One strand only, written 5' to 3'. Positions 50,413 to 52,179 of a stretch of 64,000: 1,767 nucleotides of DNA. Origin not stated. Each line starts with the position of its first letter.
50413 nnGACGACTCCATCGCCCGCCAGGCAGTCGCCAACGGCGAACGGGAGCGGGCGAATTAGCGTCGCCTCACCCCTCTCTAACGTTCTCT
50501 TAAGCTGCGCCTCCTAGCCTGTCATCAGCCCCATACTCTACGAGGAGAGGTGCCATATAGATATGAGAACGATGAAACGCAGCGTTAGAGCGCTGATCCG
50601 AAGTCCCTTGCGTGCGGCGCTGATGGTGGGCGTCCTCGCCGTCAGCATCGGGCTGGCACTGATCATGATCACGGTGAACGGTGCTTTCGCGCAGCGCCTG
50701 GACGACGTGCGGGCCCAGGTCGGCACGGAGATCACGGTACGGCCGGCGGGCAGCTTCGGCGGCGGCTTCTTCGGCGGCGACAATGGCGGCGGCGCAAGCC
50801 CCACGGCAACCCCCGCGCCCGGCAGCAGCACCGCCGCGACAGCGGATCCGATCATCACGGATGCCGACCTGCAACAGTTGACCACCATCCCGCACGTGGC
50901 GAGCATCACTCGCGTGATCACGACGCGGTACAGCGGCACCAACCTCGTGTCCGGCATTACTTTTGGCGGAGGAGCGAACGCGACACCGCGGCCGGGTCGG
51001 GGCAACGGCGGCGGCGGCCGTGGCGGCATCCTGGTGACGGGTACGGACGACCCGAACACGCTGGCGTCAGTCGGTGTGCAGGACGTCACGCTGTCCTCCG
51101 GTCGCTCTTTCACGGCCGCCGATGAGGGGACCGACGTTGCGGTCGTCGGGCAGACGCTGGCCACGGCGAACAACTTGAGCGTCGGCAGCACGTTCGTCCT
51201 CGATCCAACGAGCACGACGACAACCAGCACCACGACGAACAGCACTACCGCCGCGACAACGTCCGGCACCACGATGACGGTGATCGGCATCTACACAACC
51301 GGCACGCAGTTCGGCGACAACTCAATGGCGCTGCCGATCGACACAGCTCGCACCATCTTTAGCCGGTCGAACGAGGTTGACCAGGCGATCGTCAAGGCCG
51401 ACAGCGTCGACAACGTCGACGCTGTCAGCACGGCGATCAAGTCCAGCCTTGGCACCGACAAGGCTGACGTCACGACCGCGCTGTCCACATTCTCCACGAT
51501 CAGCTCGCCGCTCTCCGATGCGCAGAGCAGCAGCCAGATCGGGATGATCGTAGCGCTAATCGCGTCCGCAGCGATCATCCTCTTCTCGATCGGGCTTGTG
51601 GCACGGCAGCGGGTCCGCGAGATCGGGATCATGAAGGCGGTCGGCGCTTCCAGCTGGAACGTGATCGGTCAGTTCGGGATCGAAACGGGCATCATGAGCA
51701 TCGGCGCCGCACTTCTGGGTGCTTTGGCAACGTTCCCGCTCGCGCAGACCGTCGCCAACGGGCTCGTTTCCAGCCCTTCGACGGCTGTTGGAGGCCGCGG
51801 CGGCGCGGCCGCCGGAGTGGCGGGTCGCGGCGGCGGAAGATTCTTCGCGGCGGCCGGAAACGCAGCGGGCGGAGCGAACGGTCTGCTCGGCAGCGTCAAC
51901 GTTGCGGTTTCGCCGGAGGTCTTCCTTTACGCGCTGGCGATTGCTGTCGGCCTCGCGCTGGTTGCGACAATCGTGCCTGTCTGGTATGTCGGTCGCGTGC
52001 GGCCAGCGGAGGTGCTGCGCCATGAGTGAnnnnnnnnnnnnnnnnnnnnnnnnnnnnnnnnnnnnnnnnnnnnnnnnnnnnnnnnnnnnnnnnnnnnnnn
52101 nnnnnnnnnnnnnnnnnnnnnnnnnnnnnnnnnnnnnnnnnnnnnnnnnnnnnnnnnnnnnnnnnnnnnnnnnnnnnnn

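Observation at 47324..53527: Composite accessory region ending at tRNA-Pro(GGG) with a decayed DDE transposase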

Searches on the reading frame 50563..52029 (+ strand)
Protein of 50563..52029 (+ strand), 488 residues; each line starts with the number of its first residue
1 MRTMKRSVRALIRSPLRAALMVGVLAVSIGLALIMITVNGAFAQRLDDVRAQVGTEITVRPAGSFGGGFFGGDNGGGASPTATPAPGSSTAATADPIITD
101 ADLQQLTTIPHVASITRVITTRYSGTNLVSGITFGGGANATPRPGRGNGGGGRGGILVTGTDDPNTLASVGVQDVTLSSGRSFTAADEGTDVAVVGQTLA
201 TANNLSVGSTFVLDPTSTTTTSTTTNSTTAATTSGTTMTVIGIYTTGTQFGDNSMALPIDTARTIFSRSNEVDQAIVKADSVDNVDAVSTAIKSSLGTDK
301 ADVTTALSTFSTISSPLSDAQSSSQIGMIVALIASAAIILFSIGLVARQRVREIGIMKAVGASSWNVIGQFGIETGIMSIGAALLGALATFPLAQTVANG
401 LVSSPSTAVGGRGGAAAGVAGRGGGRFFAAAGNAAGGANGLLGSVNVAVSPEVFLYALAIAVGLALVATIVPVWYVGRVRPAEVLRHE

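Call 7: search_protein_families(library=pfam, proteins=[window:50563-52029:+], max_evalue=0.01)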
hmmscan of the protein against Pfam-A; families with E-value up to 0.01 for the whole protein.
window:50563-52029:+ (488 aa): 1 family
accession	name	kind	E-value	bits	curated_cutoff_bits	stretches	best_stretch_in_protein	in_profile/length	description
PF02687.27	FtsX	-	4.1e-12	46.7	25.5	1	328-478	4-117/120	FtsX-like permease C-terminal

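Call 16: find_encoding_contigs(protein=window:50563-52029:+, flank=10000, max_places=10)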
Protein window:50563-52029:+ (488 aa): no gene with exactly this product is on record in the collection.

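Call 33: search_protein_families(library=ncbifam, proteins=[window:50563-52029:+], max_evalue=0.01)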
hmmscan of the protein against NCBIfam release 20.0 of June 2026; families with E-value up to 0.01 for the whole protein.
window:50563-52029:+ (488 aa): 6 families
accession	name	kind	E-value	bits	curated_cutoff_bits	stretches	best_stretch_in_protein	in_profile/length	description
TIGR02212.1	lolCE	equivalog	2.7e-14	52.9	362.45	1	181-389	133-334/411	lipoprotein-releasing ABC transporter permease subunit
TIGR03434.1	ADOP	subfamily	8.4e-10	37.4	622.3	1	175-402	542-759/803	ADOP family duplicated permease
NF038346.1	FtsX_actino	exception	7.2e-08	32.1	250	1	303-402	162-261/308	permease-like cell division protein FtsX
NF038347.1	FtsX_Gpos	exception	9.8e-07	28.4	225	1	273-391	122-238/296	permease-like cell division protein FtsX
TIGR00439.2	FtsX_Gneg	equivalog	3.8e-05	23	255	0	325-398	171-244/292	permease-like cell division protein FtsX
NF007826.0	PRK10535.1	equivalog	0.0019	16.5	966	1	326-394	531-595/648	macrolide ABC transporter ATP-binding protein/permease MacB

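Call 43: find_homologous_proteins(query=window:50563-52029:+, max_evalue=1e-20)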
Query window:50563-52029:+ (488 aa): 457 proteins with E <= 1e-20 among 8000 candidates; the best 120 are listed.
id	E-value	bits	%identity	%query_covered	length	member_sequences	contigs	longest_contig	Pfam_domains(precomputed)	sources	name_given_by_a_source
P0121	1.3e-282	955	97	100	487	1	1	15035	PF02687.28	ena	-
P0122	3.7e-268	908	92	100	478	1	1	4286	PF02687.28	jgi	jgi:putative ABC transport system permease protein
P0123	4.1e-262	888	94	97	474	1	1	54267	PF02687.28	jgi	jgi:putative ABC transport system permease protein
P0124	4.3e-259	878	93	96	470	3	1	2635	PF02687.28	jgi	jgi:ABC-type transport system, involved in lipoprotein release, permease component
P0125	2.5e-230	783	100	79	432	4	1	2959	PF02687.28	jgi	-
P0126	1.6e-224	764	78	97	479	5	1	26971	PF02687.28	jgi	jgi:putative ABC transport system permease protein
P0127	1.1e-219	748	78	96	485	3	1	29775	PF02687.28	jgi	jgi:putative ABC transport system permease protein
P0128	8.7e-215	732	76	100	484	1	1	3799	PF02687.28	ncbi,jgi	jgi:putative ABC transport system permease protein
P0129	1.7e-210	718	76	100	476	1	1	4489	PF02687.28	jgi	jgi:putative ABC transport system permease protein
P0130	2.6e-210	717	77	100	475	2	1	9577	PF02687.28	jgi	jgi:putative ABC transport system permease protein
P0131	5.9e-208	709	76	100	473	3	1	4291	PF02687.28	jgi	jgi:putative ABC transport system permease protein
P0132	2.2e-205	701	73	100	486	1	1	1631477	PF02687.28,PF12704.15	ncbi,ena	-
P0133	2.5e-202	691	73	100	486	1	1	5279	PF02687.28,PF12704.15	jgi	jgi:putative ABC transport system permease protein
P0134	4.2e-202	690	73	100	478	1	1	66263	PF02687.28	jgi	jgi:putative ABC transport system permease protein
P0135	7.8e-199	679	73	96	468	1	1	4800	PF02687.28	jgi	jgi:putative ABC transport system permease protein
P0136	3.0e-184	631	66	100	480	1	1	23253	PF02687.28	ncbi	ncbi:MAG: ABC transporter permease [Chloroflexota bacterium]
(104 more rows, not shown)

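Call 44: find_encoding_contigs(protein=P0132, flank=10000, max_places=3)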
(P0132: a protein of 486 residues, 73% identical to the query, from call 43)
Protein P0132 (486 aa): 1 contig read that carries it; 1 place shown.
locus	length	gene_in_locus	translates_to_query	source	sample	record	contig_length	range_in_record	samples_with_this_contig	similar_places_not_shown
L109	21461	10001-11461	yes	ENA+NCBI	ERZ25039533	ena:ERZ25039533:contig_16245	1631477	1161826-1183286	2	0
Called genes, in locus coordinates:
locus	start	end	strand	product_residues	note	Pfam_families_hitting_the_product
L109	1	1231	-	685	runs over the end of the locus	PF00930:DPPIV_N (faint), PF12894:ANAPC4_WD40 (faint), PF23414:Beta-prop_EML_2 (faint), PF24817:WD40_WDHD1_1st (faint), PF26549:Tricorn_N, PF26550:Tricorn_2nd (weak), PF07676:PD40 (weak), PF26549:Tricorn_N, +3 more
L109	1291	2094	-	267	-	PF00106:adh_short, PF08659:KR, PF13561:adh_short_C2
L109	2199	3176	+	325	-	-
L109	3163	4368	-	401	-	PF06965:Na_H_antiport_1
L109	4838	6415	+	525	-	PF00501:AMP-binding, PF13193:AMP-binding_C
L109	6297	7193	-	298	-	PF00106:adh_short, PF08659:KR, PF13561:adh_short_C2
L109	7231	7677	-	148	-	PF11969:DcpS_C (weak), PF01230:HIT (weak)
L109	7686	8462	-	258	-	PF00106:adh_short, PF08659:KR (weak), PF13561:adh_short_C2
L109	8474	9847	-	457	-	PF00120:Gln-synt_C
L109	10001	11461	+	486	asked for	PF12704:MacB_PCD, PF02687:FtsX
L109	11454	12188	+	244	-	PF00005:ABC_tran, PF02463:SMC_N (faint), PF13304:AAA_21 (faint)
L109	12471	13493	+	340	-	PF13473:Cupredoxin_1 (faint), PF00127:Copper-bind (weak)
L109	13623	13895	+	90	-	-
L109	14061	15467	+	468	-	PF00150:Cellulase, PF02449:Glyco_hydro_42 (faint)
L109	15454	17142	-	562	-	-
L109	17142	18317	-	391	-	PF07995:GSDH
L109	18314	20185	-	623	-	PF05157:MshEN, PF00535:Glycos_transf_2, PF13641:Glyco_tranf_2_3, PF13632:Glyco_trans_2_3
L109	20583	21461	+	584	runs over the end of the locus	PF00565:SNase (weak), PF07995:GSDH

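Call 45: find_encoding_contigs(protein=P0123, flank=10000, max_places=3)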
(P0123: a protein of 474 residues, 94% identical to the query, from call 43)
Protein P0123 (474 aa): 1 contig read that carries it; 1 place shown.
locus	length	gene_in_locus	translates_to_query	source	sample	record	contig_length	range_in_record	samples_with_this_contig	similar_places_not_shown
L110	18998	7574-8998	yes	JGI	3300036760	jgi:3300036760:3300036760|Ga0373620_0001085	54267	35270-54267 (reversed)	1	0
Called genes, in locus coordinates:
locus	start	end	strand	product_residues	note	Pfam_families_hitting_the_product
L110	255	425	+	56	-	-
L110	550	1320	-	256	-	PF00106:adh_short, PF08659:KR, PF13561:adh_short_C2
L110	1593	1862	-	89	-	-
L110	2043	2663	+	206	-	-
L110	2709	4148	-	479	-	PF00171:Aldedh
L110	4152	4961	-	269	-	PF00106:adh_short, PF08659:KR (weak), PF13561:adh_short_C2, PF23441:SDR (weak)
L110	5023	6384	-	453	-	PF00120:Gln-synt_C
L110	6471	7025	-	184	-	PF01476:LysM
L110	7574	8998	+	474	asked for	PF02687:FtsX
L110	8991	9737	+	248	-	PF00005:ABC_tran, PF02463:SMC_N (faint), PF13304:AAA_21 (faint)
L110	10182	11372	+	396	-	PF02412:TSP_3 (weak)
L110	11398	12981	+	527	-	PF06739:SBBP (faint), PF25021:TEN_NHL (weak), PF01436:NHL (weak)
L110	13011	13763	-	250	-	PF18306:LDcluster4, PF03641:Lysine_decarbox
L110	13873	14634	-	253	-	PF00106:adh_short, PF08659:KR, PF23441:SDR, PF13561:adh_short_C2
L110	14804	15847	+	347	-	PF00582:Usp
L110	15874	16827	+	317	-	PF04402:SIMPL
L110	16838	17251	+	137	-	PF03625:DUF302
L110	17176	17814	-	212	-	PF13302:Acetyltransf_3, PF00583:Acetyltransf_1, PF13508:Acetyltransf_7 (weak)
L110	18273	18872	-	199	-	-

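Call 46: find_encoding_contigs(protein=P0121, flank=10000, max_places=3)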
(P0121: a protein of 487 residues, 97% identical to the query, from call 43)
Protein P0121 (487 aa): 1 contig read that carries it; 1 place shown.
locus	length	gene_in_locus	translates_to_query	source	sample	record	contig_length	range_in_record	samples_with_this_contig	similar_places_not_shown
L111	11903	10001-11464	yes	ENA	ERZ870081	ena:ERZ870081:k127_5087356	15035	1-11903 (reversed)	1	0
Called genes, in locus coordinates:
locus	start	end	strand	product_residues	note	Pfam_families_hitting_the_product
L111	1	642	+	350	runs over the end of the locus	PF01636:APH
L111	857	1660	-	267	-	PF00106:adh_short, PF08659:KR, PF13561:adh_short_C2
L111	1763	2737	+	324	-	-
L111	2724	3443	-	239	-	PF09335:VTT_dom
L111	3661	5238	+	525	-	PF00501:AMP-binding, PF13193:AMP-binding_C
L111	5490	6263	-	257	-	PF00106:adh_short, PF08659:KR, PF13561:adh_short_C2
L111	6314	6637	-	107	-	PF00171:Aldedh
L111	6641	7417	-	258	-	PF00106:adh_short, PF13561:adh_short_C2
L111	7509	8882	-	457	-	PF00120:Gln-synt_C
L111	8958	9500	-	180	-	PF01476:LysM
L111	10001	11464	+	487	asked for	PF02687:FtsX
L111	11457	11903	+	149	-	?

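Call 54: search_protein_families(library=pfam, proteins=[P0132, P0136], max_evalue=5)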
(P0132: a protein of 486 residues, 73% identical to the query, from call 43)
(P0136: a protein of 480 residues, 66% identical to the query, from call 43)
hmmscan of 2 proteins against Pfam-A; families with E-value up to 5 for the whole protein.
P0132 (486 aa): 3 families
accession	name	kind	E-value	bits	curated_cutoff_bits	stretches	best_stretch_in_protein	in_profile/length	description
PF12704.14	MacB_PCD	-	7.8e-18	65.9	27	1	24-288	5-206/207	MacB-like periplasmic core domain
PF02687.27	FtsX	-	9.5e-14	51.9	25.5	2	322-393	4-75/120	FtsX-like permease C-terminal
PF11177.13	DUF2964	-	0.5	11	24.2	1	16-39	33-56/62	Protein of unknown function (DUF2964)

P0136 (480 aa): 1 family
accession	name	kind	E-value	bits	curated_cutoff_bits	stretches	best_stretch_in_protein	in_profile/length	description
PF02687.27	FtsX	-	4.8e-13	49.7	25.5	1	326-470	4-117/120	FtsX-like permease C-terminal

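Call 77: find_encoding_contigs(protein=P0126, flank=10000, max_places=2)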
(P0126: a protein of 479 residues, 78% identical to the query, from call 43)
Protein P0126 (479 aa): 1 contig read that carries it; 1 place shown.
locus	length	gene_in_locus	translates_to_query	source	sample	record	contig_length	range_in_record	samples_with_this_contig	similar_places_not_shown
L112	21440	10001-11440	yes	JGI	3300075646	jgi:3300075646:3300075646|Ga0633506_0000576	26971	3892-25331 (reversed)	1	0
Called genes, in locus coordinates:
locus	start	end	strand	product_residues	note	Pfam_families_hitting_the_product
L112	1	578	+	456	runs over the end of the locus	PF01565:FAD_binding_4, PF08031:BBE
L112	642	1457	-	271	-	PF14026:SCO4226-like, PF00211:Guanylate_cyc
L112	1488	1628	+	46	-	-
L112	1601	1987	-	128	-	-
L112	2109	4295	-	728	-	PF03176:MMPL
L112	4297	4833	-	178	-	PF01047:MarR, PF12802:MarR_2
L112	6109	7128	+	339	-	PF03816:LytR_cpsA_psr, PF13399:LytR_C (weak)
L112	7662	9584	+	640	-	PF02366:PMT (weak), PF13231:PMT_2, PF24878:YkcB_C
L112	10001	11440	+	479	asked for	PF02687:FtsX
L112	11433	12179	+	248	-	PF00005:ABC_tran, PF02463:SMC_N (faint), PF13304:AAA_21 (faint)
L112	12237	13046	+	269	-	PF00089:Trypsin, PF13365:Trypsin_2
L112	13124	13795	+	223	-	PF00072:Response_reg, PF00486:Trans_reg_C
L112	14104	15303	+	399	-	PF00089:Trypsin, PF13365:Trypsin_2, PF00595:PDZ (faint), PF17820:PDZ_6 (faint), PF13180:PDZ_2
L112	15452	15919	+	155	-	-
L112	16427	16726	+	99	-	-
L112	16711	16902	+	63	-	PF06271:RDD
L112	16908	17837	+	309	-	PF01520:Amidase_3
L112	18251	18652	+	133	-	-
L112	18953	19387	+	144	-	-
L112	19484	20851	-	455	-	PF00291:PALP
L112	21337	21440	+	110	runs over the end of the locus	-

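Call 78: find_encoding_contigs(protein=P0134, flank=10000, max_places=2)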
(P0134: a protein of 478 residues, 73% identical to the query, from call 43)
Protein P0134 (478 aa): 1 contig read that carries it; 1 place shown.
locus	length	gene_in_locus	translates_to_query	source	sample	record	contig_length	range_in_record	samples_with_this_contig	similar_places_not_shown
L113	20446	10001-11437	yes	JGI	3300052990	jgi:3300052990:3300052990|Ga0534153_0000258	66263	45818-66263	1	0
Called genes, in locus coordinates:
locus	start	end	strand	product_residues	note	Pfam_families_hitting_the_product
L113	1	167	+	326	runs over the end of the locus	-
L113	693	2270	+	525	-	PF00501:AMP-binding, PF13193:AMP-binding_C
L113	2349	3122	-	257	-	PF00106:adh_short, PF08659:KR, PF13561:adh_short_C2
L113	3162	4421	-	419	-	PF04542:Sigma70_r2, PF07719:TPR_2 (faint), PF08281:Sigma70_r4_2, PF20239:DUF6596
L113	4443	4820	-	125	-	PF03795:YCII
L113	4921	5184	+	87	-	-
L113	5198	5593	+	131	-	PF01850:PIN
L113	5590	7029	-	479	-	PF00171:Aldedh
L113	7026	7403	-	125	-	PF19671:DUF6174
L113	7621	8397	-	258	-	PF00106:adh_short, PF08659:KR (weak), PF13561:adh_short_C2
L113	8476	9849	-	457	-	PF00120:Gln-synt_C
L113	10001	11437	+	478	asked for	PF02687:FtsX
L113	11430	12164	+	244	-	PF00005:ABC_tran, PF02463:SMC_N (faint), PF13304:AAA_21 (faint)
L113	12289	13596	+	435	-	-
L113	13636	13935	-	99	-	-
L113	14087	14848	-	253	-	-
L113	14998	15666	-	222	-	PF00072:Response_reg, PF00196:GerE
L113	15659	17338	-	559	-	PF04340:DUF484 (faint), PF01590:GAF, PF13185:GAF_2, PF01590:GAF, PF13492:GAF_3, PF07730:HisKA_3, PF02518:HATPase_c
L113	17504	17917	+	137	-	PF00072:Response_reg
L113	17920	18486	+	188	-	-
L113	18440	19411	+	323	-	PF00582:Usp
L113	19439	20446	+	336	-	?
